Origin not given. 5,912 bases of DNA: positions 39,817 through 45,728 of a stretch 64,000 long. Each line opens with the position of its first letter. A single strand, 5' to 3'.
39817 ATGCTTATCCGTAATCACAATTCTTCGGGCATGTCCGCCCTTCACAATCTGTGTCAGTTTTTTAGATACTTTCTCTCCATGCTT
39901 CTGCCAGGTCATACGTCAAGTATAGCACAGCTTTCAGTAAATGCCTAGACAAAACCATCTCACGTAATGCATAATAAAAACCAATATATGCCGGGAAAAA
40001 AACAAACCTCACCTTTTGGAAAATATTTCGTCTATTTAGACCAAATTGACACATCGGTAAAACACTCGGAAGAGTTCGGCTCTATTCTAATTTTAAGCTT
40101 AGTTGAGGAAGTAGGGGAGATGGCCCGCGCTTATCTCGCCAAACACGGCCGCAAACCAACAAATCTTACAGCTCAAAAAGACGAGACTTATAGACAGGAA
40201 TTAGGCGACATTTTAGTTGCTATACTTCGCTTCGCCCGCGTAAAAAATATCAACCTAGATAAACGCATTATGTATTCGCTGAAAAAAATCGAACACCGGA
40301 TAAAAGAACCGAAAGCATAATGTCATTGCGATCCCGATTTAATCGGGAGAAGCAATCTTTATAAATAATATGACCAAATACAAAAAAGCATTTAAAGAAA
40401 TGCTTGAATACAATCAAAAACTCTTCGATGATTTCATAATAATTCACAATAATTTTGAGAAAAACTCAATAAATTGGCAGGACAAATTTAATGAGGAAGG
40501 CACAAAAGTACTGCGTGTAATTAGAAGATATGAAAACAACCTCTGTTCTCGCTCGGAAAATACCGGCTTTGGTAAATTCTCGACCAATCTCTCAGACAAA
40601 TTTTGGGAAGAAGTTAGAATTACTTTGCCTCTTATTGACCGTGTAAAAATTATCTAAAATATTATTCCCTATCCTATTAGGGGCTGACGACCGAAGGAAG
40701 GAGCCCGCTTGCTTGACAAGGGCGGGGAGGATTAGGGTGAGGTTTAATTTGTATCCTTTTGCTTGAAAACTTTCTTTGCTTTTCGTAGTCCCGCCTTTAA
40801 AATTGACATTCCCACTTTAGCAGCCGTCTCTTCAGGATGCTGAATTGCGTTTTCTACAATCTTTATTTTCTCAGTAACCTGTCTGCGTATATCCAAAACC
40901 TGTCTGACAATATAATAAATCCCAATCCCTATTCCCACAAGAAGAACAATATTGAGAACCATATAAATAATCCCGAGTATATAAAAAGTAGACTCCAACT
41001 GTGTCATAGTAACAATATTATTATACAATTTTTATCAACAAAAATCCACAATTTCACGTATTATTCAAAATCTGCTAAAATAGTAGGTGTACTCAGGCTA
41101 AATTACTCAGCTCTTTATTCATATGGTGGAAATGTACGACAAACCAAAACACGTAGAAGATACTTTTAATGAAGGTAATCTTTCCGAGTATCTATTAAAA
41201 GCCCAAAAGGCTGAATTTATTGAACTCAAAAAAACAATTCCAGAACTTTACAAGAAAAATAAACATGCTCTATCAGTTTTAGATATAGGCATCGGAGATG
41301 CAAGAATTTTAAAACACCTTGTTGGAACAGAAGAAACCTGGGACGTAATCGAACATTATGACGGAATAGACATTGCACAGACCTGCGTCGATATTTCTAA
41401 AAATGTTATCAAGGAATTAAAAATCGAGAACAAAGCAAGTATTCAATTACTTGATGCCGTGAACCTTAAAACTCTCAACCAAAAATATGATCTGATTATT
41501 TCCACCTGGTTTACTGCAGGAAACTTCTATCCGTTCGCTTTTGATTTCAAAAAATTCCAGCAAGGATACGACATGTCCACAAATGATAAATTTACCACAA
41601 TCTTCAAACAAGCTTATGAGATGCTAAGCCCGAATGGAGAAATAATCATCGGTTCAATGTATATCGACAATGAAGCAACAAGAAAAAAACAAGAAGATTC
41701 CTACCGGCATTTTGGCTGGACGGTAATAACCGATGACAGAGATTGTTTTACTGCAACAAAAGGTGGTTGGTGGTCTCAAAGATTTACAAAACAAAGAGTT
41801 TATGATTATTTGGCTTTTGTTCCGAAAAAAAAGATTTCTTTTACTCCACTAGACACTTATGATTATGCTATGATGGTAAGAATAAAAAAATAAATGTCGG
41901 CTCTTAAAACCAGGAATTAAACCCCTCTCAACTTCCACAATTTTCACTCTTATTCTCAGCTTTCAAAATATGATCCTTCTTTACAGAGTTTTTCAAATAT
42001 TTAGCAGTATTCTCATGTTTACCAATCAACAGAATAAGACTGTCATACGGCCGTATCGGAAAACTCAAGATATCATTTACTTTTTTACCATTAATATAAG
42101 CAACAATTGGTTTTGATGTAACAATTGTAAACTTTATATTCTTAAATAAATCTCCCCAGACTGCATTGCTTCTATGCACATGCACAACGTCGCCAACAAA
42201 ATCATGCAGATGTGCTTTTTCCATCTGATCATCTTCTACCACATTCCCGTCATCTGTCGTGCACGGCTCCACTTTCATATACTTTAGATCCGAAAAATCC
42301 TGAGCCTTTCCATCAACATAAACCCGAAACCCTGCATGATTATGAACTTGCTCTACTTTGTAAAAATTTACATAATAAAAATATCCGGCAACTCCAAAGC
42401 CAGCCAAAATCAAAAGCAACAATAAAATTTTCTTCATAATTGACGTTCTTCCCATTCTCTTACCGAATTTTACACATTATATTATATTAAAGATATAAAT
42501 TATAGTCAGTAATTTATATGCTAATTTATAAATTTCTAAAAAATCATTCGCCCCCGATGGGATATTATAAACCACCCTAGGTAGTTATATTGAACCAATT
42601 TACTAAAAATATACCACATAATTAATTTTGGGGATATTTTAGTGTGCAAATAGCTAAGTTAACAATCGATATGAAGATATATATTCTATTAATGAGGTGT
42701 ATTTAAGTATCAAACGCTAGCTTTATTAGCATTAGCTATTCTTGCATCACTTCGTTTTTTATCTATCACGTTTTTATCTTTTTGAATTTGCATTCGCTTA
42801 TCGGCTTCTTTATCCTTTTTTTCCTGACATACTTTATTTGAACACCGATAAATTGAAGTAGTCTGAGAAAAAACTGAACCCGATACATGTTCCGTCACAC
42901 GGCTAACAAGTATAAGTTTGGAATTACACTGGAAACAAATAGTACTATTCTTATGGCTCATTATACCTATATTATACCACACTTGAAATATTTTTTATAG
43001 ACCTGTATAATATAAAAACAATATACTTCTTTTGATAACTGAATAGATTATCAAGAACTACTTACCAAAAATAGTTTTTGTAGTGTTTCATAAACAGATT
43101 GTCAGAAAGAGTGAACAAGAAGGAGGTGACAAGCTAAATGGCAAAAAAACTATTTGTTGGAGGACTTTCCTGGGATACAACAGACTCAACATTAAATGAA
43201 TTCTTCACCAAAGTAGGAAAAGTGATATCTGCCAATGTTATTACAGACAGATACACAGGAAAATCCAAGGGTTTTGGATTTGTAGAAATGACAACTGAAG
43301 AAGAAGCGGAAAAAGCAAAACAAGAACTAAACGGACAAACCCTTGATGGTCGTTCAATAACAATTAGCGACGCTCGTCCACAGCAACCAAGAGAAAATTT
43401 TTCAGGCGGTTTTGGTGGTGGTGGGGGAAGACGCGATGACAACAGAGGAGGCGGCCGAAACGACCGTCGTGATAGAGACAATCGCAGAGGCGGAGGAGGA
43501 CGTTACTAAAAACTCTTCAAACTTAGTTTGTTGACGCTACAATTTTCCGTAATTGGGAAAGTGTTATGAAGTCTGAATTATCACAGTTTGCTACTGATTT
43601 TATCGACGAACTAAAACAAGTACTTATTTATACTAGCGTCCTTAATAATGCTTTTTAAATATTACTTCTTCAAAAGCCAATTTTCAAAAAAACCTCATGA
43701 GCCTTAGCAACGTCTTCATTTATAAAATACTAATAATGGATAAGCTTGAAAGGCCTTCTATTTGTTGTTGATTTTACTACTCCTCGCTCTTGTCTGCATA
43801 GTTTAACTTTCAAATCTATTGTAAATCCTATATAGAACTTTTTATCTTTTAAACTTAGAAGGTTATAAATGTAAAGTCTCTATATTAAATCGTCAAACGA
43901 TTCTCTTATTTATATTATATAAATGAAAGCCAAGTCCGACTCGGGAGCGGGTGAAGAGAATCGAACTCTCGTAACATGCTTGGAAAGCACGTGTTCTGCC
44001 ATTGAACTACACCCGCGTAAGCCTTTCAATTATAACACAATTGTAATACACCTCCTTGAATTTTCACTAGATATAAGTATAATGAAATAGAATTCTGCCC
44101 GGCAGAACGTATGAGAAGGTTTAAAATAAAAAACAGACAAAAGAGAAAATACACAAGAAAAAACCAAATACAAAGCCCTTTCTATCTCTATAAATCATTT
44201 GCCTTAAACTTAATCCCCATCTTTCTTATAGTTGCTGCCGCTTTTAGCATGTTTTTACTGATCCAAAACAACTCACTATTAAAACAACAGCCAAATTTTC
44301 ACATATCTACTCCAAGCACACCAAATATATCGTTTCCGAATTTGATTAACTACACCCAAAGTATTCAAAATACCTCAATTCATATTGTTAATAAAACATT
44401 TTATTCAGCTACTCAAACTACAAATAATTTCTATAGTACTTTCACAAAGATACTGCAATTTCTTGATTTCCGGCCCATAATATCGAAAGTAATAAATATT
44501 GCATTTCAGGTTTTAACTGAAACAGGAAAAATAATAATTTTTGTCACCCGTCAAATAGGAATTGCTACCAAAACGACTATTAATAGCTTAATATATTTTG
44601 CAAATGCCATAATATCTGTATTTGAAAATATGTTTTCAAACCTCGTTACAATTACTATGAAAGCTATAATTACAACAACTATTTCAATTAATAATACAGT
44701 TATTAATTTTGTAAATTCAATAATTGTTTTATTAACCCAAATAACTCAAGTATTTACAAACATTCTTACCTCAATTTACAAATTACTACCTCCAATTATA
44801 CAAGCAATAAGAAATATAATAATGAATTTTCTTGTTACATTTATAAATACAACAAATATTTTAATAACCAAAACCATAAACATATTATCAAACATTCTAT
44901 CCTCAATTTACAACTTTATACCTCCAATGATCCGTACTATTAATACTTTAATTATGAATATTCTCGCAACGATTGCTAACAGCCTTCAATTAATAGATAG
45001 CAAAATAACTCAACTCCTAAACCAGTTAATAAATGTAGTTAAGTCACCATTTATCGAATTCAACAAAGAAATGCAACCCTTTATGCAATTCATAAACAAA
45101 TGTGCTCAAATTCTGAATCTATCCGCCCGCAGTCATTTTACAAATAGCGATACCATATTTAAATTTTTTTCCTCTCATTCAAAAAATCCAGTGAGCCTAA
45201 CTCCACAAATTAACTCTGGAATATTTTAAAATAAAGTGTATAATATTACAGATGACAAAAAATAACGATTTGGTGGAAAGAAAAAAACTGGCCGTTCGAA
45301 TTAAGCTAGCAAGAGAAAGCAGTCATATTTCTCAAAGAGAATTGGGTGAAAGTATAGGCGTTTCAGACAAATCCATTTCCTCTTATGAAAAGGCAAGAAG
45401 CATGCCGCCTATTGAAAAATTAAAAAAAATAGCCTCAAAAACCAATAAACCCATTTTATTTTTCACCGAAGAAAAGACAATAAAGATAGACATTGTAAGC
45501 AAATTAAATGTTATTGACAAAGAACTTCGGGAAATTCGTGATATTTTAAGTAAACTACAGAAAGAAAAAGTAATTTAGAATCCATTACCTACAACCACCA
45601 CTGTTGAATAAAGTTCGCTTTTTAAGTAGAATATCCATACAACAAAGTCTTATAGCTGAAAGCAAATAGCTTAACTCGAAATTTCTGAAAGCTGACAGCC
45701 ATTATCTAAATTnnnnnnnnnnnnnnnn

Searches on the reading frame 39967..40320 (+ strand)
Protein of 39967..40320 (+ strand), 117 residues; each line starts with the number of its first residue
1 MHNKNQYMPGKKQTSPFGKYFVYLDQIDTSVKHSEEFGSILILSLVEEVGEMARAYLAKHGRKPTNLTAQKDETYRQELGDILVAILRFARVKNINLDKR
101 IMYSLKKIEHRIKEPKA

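Call 55: search_protein_families(library=pfam, proteins=[window:39967-40320:+], max_evalue=0.0001)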
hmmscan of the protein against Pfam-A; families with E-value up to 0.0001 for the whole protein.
window:39967-40320:+ (117 aa): 1 family
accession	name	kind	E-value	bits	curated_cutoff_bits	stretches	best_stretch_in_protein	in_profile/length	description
PF03819.22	MazG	-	8.3e-08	32.8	22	1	41-113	6-71/74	MazG nucleotide pyrophosphohydrolase domain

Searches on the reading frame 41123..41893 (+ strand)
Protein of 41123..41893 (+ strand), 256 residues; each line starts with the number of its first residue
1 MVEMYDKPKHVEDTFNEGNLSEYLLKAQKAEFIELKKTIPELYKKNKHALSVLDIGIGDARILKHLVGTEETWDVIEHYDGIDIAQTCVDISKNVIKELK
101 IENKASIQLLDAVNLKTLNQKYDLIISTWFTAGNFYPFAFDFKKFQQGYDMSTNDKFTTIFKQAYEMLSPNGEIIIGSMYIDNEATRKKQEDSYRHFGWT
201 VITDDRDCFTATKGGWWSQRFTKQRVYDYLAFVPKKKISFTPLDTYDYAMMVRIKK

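Call 55: search_protein_families(library=pfam, proteins=[window:41123-41893:+], max_evalue=0.0001)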
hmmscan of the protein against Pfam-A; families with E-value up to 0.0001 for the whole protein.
window:41123-41893:+ (256 aa): 2 families
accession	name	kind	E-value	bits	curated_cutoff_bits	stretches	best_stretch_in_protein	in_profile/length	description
PF13847.12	Methyltransf_31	-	2.8e-07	30.7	27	1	47-217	2-133/145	Methyltransferase domain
PF13649.12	Methyltransf_25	-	2e-05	25.6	27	0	52-128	1-71/97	Methyltransferase domain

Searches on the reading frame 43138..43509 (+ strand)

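Call 56: search_protein_families(library=pfam, proteins=[window:43138-43509:+], max_evalue=0.0001)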
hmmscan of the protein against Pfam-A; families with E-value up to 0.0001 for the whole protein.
window:43138-43509:+ (123 aa): 1 family
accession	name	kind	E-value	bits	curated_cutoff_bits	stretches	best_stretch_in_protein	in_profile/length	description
PF00076.28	RRM_1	-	1.7e-25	89.1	20.7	1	5-74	1-69/70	RNA recognition motif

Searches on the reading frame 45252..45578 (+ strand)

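Call 56: search_protein_families(library=pfam, proteins=[window:45252-45578:+], max_evalue=0.0001)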
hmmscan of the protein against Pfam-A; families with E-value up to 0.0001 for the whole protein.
window:45252-45578:+ (108 aa): 3 families
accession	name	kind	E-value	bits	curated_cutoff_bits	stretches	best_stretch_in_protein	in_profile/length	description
PF01381.28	HTH_3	-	7.7e-13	48.7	23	1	17-69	1-53/55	Helix-turn-helix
PF12844.13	HTH_19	-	1.2e-07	32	30.2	1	16-62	3-49/64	Helix-turn-helix domain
PF13560.12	HTH_31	-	3.8e-06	27.5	27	1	13-61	2-51/64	Helix-turn-helix domain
